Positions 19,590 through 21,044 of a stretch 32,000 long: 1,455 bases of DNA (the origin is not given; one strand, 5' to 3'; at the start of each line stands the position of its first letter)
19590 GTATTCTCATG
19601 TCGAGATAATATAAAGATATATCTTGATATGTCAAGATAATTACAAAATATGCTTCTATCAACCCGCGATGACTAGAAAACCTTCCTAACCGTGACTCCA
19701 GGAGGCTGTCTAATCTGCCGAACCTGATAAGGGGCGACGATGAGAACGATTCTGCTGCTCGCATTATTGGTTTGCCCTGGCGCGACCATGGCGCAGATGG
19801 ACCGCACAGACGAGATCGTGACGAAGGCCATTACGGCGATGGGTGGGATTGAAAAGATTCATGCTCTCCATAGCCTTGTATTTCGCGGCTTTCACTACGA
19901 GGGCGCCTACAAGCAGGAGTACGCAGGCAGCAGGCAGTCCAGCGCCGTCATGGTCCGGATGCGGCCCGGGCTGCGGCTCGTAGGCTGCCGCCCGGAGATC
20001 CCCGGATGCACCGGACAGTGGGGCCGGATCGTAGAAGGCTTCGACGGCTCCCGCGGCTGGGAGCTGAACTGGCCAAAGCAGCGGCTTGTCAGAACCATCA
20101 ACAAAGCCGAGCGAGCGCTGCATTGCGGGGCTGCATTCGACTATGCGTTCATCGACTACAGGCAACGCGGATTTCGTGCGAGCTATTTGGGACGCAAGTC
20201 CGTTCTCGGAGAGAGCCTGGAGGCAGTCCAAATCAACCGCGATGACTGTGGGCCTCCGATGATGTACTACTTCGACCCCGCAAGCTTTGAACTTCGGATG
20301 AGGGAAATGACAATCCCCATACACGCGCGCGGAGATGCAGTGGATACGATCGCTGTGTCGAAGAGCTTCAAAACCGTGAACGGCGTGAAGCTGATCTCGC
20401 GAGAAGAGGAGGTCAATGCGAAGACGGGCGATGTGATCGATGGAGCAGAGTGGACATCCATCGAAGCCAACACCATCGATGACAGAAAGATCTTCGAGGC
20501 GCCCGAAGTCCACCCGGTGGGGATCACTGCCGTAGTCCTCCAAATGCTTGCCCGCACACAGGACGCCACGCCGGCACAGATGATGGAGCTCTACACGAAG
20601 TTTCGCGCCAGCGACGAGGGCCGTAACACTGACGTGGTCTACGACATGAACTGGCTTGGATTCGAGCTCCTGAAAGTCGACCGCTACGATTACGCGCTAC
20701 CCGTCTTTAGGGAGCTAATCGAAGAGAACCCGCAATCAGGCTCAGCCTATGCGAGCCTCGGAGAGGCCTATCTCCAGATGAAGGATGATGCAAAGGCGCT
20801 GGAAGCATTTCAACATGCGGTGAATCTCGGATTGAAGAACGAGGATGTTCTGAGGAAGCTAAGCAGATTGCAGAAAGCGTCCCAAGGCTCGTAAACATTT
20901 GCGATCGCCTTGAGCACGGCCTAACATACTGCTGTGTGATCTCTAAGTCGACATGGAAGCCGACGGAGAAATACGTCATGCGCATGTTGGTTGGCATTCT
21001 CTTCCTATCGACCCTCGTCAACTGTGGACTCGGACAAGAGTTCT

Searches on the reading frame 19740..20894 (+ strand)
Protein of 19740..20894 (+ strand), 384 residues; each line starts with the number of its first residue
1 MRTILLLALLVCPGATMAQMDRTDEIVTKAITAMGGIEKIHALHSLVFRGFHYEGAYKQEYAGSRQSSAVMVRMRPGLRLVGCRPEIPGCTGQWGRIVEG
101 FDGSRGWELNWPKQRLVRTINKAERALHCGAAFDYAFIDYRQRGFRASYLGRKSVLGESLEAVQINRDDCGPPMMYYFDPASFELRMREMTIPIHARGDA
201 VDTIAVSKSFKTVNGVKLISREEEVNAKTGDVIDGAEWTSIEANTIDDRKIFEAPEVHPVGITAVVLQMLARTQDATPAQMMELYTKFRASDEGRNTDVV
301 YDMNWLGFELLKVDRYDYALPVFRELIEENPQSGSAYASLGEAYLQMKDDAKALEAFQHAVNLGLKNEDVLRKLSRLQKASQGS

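Call 60: search_protein_families(library=pfam, proteins=[window:19740-20894:+], max_evalue=0.00001)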
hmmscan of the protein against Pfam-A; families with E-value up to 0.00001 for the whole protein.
window:19740-20894:+ (384 aa): 4 families
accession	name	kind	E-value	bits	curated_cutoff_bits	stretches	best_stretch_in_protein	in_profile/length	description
PF07719.23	TPR_2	-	3.2e-08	33.5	27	0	336-363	3-30/34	Tetratricopeptide repeat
PF00515.34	TPR_1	-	1.4e-06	28.3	27.8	0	336-361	3-28/34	Tetratricopeptide repeat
PF14559.12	TPR_19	-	6.3e-06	26.9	25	0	311-371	2-62/68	Tetratricopeptide repeat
PF13432.12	TPR_16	-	8.3e-06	26.6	32.7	0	310-361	7-58/65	Tetratricopeptide repeat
